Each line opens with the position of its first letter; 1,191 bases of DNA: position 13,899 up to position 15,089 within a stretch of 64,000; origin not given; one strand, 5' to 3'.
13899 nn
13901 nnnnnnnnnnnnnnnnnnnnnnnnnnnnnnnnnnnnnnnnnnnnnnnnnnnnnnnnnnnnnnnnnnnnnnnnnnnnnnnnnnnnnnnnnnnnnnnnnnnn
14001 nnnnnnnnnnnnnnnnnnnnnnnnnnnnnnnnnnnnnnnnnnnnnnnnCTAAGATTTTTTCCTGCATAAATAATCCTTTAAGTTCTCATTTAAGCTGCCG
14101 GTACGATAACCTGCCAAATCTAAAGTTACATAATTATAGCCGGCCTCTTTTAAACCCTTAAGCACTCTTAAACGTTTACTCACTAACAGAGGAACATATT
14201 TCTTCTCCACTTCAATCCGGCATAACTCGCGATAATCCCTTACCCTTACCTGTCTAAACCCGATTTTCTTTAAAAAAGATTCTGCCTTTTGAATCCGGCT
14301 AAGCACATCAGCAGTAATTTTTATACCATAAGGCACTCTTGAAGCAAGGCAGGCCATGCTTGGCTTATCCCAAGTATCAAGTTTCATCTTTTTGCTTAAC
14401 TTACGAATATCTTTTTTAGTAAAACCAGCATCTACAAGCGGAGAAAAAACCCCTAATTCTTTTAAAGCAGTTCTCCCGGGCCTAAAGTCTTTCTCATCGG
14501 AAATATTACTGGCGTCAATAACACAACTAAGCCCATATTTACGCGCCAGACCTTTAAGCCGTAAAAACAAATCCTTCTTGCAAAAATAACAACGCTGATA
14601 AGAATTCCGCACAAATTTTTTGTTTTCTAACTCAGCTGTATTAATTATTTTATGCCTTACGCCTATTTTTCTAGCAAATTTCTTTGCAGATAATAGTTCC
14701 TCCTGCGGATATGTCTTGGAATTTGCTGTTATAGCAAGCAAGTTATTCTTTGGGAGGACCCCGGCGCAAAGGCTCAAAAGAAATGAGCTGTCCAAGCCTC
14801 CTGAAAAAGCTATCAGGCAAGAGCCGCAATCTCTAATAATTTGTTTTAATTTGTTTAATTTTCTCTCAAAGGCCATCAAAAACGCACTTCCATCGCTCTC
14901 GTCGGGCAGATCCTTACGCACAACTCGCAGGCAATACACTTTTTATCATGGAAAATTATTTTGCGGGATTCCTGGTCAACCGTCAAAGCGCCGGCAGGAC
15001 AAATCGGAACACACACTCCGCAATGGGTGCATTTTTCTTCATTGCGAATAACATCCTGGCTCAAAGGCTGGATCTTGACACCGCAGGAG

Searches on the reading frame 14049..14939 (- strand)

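Call 80: search_protein_families(library=pfam, proteins=[window:14049-14939:-], max_evalue=0.00001)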
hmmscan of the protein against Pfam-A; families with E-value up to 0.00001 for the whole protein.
window:14049-14939:- (296 aa): 1 family
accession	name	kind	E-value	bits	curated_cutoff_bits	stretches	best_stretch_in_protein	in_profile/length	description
PF02540.23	NAD_synthase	-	1.8e-06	27.7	21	1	30-104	8-84/242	NAD synthase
